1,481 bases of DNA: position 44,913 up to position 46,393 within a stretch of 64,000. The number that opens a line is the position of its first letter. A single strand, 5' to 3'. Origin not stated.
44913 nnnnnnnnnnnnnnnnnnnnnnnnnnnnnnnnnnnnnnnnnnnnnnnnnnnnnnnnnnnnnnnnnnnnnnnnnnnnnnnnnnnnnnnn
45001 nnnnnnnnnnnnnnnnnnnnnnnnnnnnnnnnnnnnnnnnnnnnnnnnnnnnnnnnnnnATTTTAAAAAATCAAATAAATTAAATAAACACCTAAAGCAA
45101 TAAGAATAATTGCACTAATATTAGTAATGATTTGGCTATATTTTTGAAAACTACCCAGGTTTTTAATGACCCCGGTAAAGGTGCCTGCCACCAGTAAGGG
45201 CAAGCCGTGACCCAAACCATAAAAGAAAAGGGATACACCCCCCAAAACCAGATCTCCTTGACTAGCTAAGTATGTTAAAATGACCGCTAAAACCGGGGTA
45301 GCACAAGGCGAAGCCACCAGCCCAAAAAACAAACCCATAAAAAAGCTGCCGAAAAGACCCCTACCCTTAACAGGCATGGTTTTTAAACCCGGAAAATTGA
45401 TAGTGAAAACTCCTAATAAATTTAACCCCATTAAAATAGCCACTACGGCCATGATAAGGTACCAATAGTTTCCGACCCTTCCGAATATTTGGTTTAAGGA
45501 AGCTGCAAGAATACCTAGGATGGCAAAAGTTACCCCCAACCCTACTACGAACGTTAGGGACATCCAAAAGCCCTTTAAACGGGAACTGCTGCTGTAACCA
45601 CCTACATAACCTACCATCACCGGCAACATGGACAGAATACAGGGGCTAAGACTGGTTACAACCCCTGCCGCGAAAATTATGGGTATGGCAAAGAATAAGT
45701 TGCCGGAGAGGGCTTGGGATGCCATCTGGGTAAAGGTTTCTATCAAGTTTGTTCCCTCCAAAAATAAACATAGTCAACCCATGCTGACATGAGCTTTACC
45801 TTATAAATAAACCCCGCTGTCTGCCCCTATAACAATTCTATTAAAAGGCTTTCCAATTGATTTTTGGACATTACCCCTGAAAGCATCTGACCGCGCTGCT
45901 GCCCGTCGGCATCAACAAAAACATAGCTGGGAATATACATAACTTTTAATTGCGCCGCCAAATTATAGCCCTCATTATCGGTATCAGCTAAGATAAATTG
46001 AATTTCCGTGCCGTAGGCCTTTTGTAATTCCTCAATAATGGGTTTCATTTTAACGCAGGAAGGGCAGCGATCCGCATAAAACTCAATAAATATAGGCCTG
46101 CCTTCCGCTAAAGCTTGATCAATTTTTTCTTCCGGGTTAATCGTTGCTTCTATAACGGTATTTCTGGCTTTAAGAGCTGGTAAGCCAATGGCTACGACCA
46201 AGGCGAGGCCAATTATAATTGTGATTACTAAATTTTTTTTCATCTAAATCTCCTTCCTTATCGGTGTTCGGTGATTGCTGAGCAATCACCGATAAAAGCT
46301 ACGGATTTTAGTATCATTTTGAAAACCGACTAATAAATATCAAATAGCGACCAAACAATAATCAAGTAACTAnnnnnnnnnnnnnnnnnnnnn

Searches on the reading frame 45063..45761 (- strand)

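Call 3: search_protein_families(library=pfam, proteins=[window:45063-45761:-], max_evalue=0.01)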
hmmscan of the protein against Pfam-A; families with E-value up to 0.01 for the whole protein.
window:45063-45761:- (232 aa): 2 families
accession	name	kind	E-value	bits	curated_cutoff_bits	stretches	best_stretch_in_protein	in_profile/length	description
PF02683.22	DsbD_TM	-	8.7e-31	107.4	27.1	1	24-228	3-215/219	Cytochrome C biogenesis protein transmembrane domain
PF13386.12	DsbD_2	-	5.8e-11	43.1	24.9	1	29-226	2-199/199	Cytochrome C biogenesis protein transmembrane region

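Call 4: search_protein_families(library=ncbifam, proteins=[window:45063-45761:-], max_evalue=0.01)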
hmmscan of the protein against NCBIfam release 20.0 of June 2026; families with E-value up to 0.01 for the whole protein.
window:45063-45761:- (232 aa): 3 families
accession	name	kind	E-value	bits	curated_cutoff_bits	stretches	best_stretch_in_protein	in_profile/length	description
NF001419.0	PRK00293.1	subfamily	3.8e-30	105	330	1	17-228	163-382/574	protein-disulfide reductase DsbD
NF045694.1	seleno_TsoB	exception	1.8e-28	99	805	1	17-229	175-392/572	rhodanese/DsbD fusion-like selenoprotein TsoB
NF040495.1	tranport_ArsG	equivalog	1e-11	44.7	200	1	29-231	10-224/225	aromatic aminobenezylarsenical efflux permease ArsG family transporter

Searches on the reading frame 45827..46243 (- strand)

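Call 3: search_protein_families(library=pfam, proteins=[window:45827-46243:-], max_evalue=0.01)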
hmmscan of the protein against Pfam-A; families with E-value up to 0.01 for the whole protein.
window:45827-46243:- (138 aa): 11 families
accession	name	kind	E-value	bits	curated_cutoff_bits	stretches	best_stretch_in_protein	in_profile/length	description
PF00085.26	Thioredoxin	-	3.6e-12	46.6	23.5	1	39-134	8-101/103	Thioredoxin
PF13728.12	TraF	-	2.5e-09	37.7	23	1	52-132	133-221/224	F plasmid transfer operon protein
PF13098.12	Thioredoxin_2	-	5.1e-09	36.9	27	1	46-134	3-104/104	Thioredoxin-like domain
PF13899.12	Thioredoxin_7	-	1.1e-07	32.3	27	1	37-112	6-83/83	Thioredoxin-like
PF14595.12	Thioredoxin_9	-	2e-05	24.9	25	1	33-119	25-113/129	Thioredoxin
PF13743.12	Thioredoxin_5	-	4e-05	23.9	27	0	94-128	148-182/186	Thioredoxin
PF06110.17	TXD17-like_Trx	-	0.0012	19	23.1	1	40-105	11-91/119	Thioredoxin domain-containing protein 17-like, thioredoxin domain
PF08534.16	Redoxin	-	0.0014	18.9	26.6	1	38-111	18-93/148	Redoxin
PF13192.12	Thioredoxin_3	-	0.0018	18.7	24.8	1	58-134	8-75/76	Thioredoxin domain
PF07449.17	HyaE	-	0.002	18.6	22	1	51-119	31-98/108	Hydrogenase-1 expression protein HyaE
PF13905.12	Thioredoxin_8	-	0.0023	18.7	27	0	49-92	2-49/94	Thioredoxin-like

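Call 4: search_protein_families(library=ncbifam, proteins=[window:45827-46243:-], max_evalue=0.01)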
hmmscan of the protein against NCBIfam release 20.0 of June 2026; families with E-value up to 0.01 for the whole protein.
window:45827-46243:- (138 aa): 17 families
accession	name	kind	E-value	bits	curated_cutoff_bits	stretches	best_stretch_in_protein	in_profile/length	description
TIGR01068.1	thioredoxin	equivalog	3.4e-14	52.8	96.8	1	39-134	4-97/101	thioredoxin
NF008229.0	PRK10996.1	equivalog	1.1e-12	47.9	125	1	30-136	37-137/141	thioredoxin TrxC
NF047697.1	ThioredTrxAClost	equivalog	9.3e-12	45.1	140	1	45-134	14-101/105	thioredoxin TrxA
TIGR02740.1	TraF-like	hypoth_equivalog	3.7e-08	33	232.25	1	26-133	148-264/276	TraF-like protein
NF038096.1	thylak_slr1796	equivalog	4.5e-08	32.8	140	1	35-90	25-80/157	thylakoid membrane photosystem I accumulation factor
NF001419.0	PRK00293.1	subfamily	5.5e-07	28.5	330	1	31-133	460-568/574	protein-disulfide reductase DsbD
NF045694.1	seleno_TsoB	exception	2.1e-06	26.1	805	1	20-119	446-552/572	rhodanese/DsbD fusion-like selenoprotein TsoB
TIGR01126.1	pdi_dom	equivalog_domain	3.5e-06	27.2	107.2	1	39-132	4-99/105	protein disulfide-isomerase domain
TIGR01130.1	ER_PDI_fam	subfamily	5.1e-06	26.3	344.25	1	45-116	360-430/476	protein disulfide-isomerase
NF002854.0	PRK03147.1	subfamily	9.4e-06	25.6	170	1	38-81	52-95/176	thiol-disulfide oxidoreductase ResA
TIGR02661.1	MauD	equivalog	1.1e-05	25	188.6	1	40-91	66-117/189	methylamine dehydrogenase accessory protein MauD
TIGR02738.1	TrbB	equivalog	0.0006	19.5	132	1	3-85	3-87/153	type-F conjugative transfer system pilin assembly thiol-disulfide isomerase TrbB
NF010625.0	PRK14018.1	equivalog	0.00087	17.9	522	0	32-69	40-77/521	bifunctional peptide-methionine (S)-S-oxide reductase MsrA/peptide-methionine (R)-S-oxide reductase MsrB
NF006898.0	PRK09381.1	equivalog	0.00092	19.6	138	1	46-134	20-104/109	thioredoxin TrxA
NF041202.1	StoA_CxxC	exception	0.0012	18.8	210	0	15-84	20-88/163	endospore biogenesis thiol-disulfide oxidoreductase StoA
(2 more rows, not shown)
